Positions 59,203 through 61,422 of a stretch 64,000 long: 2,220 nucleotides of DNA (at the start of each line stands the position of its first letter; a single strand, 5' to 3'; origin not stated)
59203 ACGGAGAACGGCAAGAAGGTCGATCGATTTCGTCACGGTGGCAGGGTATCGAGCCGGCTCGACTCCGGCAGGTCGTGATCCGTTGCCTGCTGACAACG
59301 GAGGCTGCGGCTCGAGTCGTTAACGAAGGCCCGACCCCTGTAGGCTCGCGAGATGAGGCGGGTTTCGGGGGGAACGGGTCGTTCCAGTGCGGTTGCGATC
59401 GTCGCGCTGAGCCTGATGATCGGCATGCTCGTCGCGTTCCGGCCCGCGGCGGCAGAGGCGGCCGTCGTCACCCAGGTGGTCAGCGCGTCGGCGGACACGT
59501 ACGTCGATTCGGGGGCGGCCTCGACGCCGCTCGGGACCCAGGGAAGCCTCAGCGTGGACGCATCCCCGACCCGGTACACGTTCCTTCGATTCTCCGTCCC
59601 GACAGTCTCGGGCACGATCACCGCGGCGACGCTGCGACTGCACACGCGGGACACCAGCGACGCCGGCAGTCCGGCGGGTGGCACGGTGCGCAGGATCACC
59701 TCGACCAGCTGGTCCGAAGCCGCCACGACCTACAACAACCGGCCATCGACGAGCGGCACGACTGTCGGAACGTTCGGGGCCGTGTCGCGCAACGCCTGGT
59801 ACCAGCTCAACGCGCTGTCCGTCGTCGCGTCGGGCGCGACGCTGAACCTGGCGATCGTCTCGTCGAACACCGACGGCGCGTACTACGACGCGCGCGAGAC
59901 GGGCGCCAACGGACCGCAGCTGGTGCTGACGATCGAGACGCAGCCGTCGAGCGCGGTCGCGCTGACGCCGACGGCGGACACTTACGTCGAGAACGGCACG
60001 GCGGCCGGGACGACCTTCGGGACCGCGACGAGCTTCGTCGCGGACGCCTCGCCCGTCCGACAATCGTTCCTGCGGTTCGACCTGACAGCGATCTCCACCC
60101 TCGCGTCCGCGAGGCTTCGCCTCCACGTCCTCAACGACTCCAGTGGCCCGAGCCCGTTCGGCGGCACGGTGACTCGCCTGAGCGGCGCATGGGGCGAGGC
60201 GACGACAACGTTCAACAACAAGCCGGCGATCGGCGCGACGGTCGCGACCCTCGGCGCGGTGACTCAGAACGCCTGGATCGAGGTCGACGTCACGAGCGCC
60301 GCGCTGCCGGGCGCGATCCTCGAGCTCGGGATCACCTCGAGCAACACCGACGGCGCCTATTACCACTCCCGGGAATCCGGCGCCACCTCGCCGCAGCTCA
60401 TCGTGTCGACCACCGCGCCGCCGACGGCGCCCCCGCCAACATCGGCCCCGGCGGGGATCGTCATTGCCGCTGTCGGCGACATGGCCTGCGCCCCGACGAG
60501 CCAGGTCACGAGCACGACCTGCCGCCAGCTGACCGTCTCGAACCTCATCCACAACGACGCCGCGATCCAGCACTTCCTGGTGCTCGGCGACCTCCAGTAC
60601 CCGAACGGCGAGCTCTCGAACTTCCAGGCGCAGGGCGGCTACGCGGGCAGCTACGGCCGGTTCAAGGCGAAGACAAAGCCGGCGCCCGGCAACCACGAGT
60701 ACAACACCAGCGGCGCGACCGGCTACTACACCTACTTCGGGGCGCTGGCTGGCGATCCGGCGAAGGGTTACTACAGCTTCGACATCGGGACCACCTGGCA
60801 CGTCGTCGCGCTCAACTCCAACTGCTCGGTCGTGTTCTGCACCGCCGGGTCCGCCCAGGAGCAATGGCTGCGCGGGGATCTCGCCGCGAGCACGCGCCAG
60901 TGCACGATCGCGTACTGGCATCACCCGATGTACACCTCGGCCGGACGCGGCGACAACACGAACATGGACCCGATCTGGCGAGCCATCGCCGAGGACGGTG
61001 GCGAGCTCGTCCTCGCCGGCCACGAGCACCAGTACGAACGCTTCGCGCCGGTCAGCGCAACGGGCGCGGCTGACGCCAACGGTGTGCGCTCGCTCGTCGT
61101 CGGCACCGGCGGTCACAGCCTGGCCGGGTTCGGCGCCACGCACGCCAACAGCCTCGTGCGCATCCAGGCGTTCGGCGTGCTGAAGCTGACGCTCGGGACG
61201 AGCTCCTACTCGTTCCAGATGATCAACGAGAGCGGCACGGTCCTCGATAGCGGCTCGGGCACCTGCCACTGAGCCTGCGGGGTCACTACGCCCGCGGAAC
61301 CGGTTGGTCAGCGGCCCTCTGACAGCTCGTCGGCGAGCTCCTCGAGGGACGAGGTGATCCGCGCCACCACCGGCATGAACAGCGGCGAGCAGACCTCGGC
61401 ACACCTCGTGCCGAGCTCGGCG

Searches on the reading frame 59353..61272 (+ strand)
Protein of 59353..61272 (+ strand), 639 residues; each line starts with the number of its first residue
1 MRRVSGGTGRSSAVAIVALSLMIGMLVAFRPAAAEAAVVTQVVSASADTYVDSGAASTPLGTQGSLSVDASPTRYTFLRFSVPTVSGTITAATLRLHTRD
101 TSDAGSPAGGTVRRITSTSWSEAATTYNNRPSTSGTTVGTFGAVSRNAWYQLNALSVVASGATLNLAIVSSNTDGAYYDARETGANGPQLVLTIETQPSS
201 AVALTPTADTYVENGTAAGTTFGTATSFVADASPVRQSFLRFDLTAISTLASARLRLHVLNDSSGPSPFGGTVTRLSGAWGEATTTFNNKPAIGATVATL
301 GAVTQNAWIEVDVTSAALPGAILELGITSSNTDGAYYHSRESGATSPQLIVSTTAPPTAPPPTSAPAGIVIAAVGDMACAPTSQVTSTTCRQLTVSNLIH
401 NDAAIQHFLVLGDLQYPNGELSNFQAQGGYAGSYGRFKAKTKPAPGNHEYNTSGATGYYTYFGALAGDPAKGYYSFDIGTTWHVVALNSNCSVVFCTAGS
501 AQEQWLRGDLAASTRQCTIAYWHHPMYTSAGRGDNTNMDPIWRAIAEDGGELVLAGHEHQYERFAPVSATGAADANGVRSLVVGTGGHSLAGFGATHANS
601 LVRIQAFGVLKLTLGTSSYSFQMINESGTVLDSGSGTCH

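Call 42: search_protein_families(library=pfam, proteins=[window:59353-61272:+], max_evalue=0.001)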
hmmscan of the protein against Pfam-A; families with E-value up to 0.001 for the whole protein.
window:59353-61272:+ (639 aa): 3 families
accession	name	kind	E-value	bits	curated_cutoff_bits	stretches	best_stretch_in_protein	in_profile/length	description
PF24517.2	CBM96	-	2.5e-63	213.2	26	2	202-353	3-164/164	Carbohydrate-binding module family 96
PF00149.33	Metallophos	-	2.2e-10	41.7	21.5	1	400-561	26-191/191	Calcineurin-like phosphoesterase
PF09792.14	But2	-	1.5e-05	25.9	24.2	0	51-156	9-114/141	Ubiquitin 3 binding protein But2 C-terminal domain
